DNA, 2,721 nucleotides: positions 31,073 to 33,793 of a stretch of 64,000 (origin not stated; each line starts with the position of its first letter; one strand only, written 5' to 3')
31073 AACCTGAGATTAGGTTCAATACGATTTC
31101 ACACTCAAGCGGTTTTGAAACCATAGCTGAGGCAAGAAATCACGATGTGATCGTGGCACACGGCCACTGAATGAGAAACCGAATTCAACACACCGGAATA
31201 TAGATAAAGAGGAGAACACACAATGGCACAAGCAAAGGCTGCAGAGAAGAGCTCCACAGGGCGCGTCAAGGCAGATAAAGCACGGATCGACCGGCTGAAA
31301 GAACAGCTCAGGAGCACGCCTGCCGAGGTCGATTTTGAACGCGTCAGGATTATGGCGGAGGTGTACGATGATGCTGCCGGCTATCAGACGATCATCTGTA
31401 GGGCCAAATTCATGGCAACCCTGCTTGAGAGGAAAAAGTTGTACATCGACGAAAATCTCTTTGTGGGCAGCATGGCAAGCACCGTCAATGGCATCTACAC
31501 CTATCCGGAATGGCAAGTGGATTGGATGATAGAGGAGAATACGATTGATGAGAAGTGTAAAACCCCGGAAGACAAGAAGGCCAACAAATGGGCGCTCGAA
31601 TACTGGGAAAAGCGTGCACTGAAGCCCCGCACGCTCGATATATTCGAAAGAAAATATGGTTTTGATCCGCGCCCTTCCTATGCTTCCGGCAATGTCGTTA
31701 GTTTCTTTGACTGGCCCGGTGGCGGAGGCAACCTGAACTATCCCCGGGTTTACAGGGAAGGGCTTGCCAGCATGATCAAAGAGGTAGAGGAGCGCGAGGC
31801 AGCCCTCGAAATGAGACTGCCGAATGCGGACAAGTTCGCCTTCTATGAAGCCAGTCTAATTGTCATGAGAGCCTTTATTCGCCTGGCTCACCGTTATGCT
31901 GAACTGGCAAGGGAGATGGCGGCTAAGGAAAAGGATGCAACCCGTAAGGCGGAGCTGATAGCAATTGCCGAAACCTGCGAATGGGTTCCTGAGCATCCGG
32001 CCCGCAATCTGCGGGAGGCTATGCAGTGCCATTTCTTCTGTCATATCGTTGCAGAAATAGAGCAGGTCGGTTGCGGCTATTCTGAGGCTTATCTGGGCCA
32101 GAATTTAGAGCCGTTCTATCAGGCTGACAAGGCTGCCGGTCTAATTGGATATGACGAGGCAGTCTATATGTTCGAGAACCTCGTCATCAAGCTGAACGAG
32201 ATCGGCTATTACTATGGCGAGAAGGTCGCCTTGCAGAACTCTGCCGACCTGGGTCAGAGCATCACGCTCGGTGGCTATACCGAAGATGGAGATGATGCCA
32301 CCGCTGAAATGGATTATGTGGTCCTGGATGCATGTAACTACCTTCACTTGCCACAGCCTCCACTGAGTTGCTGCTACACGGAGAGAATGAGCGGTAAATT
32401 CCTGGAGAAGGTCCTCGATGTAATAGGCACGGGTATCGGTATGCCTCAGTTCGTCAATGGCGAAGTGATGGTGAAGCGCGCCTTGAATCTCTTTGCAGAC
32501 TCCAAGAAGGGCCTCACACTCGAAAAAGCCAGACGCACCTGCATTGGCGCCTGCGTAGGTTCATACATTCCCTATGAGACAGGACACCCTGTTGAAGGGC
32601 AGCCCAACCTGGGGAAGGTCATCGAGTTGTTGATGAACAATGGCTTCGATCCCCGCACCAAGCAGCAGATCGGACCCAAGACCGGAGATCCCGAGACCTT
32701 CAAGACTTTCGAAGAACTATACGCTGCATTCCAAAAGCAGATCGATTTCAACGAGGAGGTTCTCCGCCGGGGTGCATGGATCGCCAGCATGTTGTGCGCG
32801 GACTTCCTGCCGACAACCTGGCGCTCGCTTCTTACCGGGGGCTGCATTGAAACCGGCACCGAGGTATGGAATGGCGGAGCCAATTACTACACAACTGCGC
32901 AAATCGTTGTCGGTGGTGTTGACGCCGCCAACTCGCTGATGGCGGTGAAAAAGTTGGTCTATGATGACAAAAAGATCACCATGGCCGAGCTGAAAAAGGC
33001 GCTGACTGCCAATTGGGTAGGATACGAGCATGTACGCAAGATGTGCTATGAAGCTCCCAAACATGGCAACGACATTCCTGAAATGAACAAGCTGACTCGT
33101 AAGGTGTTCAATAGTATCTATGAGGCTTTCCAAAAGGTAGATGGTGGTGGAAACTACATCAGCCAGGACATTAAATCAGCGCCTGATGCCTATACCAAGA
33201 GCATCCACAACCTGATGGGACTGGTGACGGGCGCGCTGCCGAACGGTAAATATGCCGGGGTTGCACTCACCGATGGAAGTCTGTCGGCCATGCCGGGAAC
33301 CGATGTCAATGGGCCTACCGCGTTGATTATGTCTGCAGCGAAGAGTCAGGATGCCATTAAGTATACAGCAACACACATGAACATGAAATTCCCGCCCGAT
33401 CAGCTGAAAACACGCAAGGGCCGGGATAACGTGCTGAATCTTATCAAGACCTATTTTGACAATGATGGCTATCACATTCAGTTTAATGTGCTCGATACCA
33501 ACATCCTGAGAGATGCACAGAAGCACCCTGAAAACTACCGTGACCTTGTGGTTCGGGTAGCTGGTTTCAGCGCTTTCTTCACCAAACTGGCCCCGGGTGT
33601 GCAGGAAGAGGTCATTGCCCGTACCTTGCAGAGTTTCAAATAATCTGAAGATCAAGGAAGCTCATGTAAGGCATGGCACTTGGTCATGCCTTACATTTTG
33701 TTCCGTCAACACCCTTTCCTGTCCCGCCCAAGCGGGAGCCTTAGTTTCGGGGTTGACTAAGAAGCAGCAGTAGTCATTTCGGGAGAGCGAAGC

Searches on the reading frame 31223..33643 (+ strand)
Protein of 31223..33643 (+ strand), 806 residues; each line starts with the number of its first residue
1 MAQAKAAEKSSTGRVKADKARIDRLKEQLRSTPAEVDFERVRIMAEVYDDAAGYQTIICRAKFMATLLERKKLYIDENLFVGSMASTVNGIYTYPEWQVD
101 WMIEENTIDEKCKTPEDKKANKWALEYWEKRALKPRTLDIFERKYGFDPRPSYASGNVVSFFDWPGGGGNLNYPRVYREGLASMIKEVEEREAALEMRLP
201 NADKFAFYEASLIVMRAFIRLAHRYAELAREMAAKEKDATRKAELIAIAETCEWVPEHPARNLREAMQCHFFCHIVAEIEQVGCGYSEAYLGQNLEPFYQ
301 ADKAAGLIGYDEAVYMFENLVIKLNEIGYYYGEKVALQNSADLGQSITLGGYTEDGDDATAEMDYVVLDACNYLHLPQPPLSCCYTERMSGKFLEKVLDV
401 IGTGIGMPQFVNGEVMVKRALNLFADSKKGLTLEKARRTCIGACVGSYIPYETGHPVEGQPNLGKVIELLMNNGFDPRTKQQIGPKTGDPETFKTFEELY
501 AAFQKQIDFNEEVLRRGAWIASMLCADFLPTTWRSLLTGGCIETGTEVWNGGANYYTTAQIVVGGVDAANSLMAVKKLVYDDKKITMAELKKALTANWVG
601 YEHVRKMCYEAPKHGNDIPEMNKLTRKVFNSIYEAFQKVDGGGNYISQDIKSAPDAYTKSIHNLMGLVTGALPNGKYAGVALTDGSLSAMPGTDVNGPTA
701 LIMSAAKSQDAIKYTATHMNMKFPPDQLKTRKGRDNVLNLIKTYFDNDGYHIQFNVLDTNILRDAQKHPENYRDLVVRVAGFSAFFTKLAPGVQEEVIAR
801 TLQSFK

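Call 3: search_protein_families(library=pfam, proteins=[window:31223-33643:+], max_evalue=0.01)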
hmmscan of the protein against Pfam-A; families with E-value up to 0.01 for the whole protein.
window:31223-33643:+ (806 aa): 2 families
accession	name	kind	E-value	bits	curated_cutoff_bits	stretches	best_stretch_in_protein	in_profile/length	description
PF02901.20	PFL-like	-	5.2e-144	481.8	24.3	1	20-639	3-625/647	Pyruvate formate lyase-like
PF01228.26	Gly_radical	-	1.9e-29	102.7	22.2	1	686-787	4-106/106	Glycine radical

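Call 4: search_protein_families(library=ncbifam, proteins=[window:31223-33643:+], max_evalue=0.01)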
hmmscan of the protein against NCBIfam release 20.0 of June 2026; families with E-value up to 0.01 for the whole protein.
window:31223-33643:+ (806 aa): 12 families
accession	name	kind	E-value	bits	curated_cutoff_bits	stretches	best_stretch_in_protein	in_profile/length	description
NF043068.1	glycl_HYPD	equivalog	3.4e-144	481.8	1100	1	20-805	2-784/784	trans-4-hydroxy-L-proline dehydratase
TIGR01774.1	PFL2-3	subfamily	5.3e-143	478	678.2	1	20-801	4-782/786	formate C-acetyltransferase/glycerol dehydratase family glycyl radical enzyme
NF033718.1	indole_decarb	equivalog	6.1e-130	435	1100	2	117-602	161-647/868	indoleacetate decarboxylase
NF048011.1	SfplDhtHpsGDes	equivalog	6.8e-126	421.6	1000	1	8-802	13-818/821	(2S)-3-sulfopropanediol dehydratase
NF048009.1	SfplDhtHpfGKleb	equivalog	5.5e-119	398.5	1000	1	20-803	26-822/824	(2S)-3-sulfopropanediol dehydratase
TIGR04394.1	choline_CutC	equivalog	1.3e-116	391.1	1050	1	20-802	3-785/789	choline trimethylamine-lyase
NF007437.0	PRK09983.1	equivalog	6e-105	352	1109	1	20-802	3-762/765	formate C-acetyltransferase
NF033715.1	glycyl_HPDL_Lrg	equivalog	3.2e-104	349.5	1150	2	162-598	221-678/901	4-hydroxyphenylacetate decarboxylase large subunit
TIGR01255.1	pyr_form_ly_1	equivalog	4e-23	81.8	994.2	2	609-803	546-741/744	formate C-acetyltransferase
NF038360.1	rad_fix_GrcA3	exception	1.8e-19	69.6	158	1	734-802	6-74/78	autonomous glycyl radical cofactor GrcA3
NF008341.1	PRK11127.1-1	equivalog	5.7e-13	48.7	145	1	749-803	23-77/80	autonomous glycyl radical cofactor GrcA2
TIGR04365.1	spare_glycyl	equivalog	3.4e-11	43.5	170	1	747-802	67-122/126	autonomous glycyl radical cofactor GrcA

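Call 20: search_solved_structures(query=window:31223-33640:+, show_alignments=0)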
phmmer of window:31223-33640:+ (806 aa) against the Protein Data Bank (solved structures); distinct sequences matched with E-value up to 0.001: 37.
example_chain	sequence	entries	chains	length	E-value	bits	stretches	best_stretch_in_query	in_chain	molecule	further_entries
6vxc_A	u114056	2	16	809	3.3e-125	422.3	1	21-805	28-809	Trans-4-hydroxy-L-proline dehydratase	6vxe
1r8w_A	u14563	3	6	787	8.2e-110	371.4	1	19-801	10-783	glycerol dehydratase | B12-independent glycerol dehydratase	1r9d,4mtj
9f3w_A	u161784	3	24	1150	4.2e-107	362.4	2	19-802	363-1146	Choline trimethylamine-lyase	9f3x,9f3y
5i2a_A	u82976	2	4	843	1.4e-106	360.7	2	15-598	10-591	Diol-dehydratase | Diol dehydratase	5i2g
8id1_A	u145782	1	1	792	1.7e-106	360.4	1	20-802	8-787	Formate C-acetyltransferase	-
8iof_A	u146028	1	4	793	8.3e-104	351.5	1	20-801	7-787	Benzylsuccinate synthase alpha subunit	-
9rco_A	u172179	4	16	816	8.6e-101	341.6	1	21-805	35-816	Glycyl radical protein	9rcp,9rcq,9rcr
7e7l_A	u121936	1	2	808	3.3e-99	336.3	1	29-801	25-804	Hydroxyphenylacetic acid decarboxylase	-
5a0u_A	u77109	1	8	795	3.7e-93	316.3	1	21-802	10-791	CHOLINE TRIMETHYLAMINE LYASE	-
5a0z_A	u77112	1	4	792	4.1e-93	316.2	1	21-802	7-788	CHOLINE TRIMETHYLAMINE LYASE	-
7vua_A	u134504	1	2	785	7.4e-92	312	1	20-803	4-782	HplG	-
6lon_B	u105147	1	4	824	1.3e-91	311.2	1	17-801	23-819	PFL2/glycerol dehydratase family glycyl radical enzyme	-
5ymr_B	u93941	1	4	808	2.3e-91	310.4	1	12-801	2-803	Formate acetyltransferase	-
5fay_A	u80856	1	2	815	6.5e-90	305.6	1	22-802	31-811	Choline trimethylamine-lyase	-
5kdp_A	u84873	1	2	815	6.9e-90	305.5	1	22-802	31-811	Choline trimethylamine-lyase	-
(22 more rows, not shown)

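Call 54: find_related_loci(query=A4, collection=metagenome_contigs, flank=6000)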
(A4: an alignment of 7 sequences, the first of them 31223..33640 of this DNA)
Query A4 (806 aa) in metagenome_contigs; peptide patterns used: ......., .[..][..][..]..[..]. (x = any residue, [..] = any of these).
600 stretches matched a pattern (row limit reached: there are more); 372 encode a relative of the query (tblastn E <= 1e-3); the best 80 are kept; 80 distinct loci.
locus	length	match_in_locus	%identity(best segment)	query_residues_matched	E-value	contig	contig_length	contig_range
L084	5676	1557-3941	86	12-805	0e+0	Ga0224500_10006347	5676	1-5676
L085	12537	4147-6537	85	10-805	0e+0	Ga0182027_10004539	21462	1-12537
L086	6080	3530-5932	85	6-805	0e+0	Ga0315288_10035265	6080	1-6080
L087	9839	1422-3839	84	1-805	0e+0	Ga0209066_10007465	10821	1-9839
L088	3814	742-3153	80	1-806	0e+0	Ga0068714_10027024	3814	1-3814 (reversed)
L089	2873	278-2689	80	1-803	0e+0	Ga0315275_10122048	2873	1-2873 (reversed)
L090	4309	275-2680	80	4-803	0e+0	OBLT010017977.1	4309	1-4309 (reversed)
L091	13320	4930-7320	79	9-804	0e+0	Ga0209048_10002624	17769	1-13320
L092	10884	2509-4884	78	14-805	0e+0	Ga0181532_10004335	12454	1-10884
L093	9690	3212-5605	76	10-805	0e+0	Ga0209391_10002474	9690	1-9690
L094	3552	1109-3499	77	11-804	0e+0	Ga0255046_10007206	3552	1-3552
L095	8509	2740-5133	76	8-803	0e+0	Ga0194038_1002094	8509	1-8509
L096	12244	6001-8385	76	11-803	0e+0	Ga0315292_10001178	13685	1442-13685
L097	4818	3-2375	76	15-803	0e+0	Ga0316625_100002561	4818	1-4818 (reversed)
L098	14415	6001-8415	86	1-805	0e+0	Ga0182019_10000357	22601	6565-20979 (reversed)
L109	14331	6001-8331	48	16-801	0e+0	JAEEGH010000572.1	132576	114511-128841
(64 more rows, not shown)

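Call 77: search_protein_families(library=pfam, proteins=[L109:39-890:+, L109:903-1745:+, L109:1690-2589:+, L109:3593-5965:+, L109:8579-9340:+, L109:9343-10140:+, L109:10313-11422:+, L109:11458-13953:+], max_evalue=0.001)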
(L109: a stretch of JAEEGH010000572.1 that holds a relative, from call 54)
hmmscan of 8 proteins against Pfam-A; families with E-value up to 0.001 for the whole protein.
L109:39-890:+ (283 aa): 2 families
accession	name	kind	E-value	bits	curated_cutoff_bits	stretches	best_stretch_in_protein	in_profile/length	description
PF09084.16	NMT1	-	7.4e-16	59.1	20.5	1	12-201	16-204/216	NMT1/THI5 like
PF12974.12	Phosphonate-bd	-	1.6e-05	24.9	27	1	34-141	49-161/242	ABC transporter, phosphonate, periplasmic substrate-binding protein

L109:903-1745:+ (280 aa): 1 family
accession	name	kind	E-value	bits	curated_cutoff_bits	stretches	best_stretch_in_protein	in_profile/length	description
PF00528.27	BPD_transp_1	-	3.2e-27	95.9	26.4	1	104-273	1-182/184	Binding-protein-dependent transport system inner membrane component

L109:1690-2589:+ (299 aa): 6 families
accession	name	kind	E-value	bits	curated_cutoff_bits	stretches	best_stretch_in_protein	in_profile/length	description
PF00005.33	ABC_tran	-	5.8e-36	124.5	25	1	70-205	2-136/137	ABC transporter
PF01637.24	ATPase_2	-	8.7e-05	22.9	33.2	1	59-122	1-65/225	ATPase domain predominantly from Archaea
PF13191.12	AAA_16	-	0.00019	22.4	32.6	1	61-118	4-62/167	AAA ATPase domain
PF13401.12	AAA_22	-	0.00022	22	27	1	80-203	6-92/130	AAA domain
PF13304.12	AAA_21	-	0.00041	21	27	0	82-103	2-23/304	AAA domain, putative AbiEii toxin, Type IV TA system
PF09818.15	ABC_ATPase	-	0.00049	19.7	23.2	0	176-245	156-225/283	P-loop domain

L109:3593-5965:+ (790 aa): 2 families
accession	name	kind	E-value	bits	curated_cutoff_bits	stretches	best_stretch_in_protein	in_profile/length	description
PF02901.20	PFL-like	-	3.6e-159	531.8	24.3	1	12-649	3-647/647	Pyruvate formate lyase-like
PF01228.26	Gly_radical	-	3.5e-24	85.8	22.2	1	669-770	4-106/106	Glycine radical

L109:8579-9340:+ (253 aa): 1 family
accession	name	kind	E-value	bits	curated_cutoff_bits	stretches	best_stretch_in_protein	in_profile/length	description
PF00528.27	BPD_transp_1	-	9.2e-23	81.4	26.4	1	81-250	1-182/184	Binding-protein-dependent transport system inner membrane component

L109:9343-10140:+ (265 aa): 8 families
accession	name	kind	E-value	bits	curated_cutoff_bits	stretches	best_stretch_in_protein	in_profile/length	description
PF00005.33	ABC_tran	-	1e-35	123.7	25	1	33-170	1-136/137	ABC transporter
PF13304.12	AAA_21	-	1.4e-05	25.7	27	1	45-95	1-63/304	AAA domain, putative AbiEii toxin, Type IV TA system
PF03193.22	RsgA_GTPase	-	1.5e-05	25.4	30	1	30-76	94-139/174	RsgA GTPase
PF09818.15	ABC_ATPase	-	5.4e-05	22.8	23.2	0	40-71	77-108/283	P-loop domain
PF13476.12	AAA_23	-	6.2e-05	24.2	27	1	34-64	13-40/201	AAA domain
PF13555.12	AAA_29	-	0.00039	20.5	27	1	34-64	15-43/61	P-loop containing region of AAA domain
PF13401.12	AAA_22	-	0.00047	20.9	27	0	44-199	6-121/130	AAA domain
PF13191.12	AAA_16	-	0.0006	20.8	32.6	1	39-69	18-51/167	AAA ATPase domain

L109:10313-11422:+ (369 aa): 5 families
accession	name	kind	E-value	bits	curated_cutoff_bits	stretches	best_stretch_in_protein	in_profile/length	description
PF09084.16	NMT1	-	2.9e-22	80.1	20.5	1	81-286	3-207/216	NMT1/THI5 like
PF13379.11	NMT1_2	-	8.9e-15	55.6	24.7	1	69-301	5-249/252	NMT1-like family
PF04069.17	OpuAC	-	4.6e-12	46.5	21.2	1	95-310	21-250/257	Substrate binding domain of ABC-type glycine betaine transport system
PF12974.12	Phosphonate-bd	-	5.3e-12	46.1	27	1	95-248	24-186/242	ABC transporter, phosphonate, periplasmic substrate-binding protein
PF16868.10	NMT1_3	-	5.7e-06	26.6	27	1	144-230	79-167/289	NMT1-like family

L109:11458-13953:+ (831 aa): 2 families
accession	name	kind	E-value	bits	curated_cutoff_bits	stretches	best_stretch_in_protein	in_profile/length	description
PF02901.20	PFL-like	-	4e-176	587.9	24.3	1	32-688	4-647/647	Pyruvate formate lyase-like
PF01228.26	Gly_radical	-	1.9e-26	93.1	22.2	1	705-810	2-106/106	Glycine radical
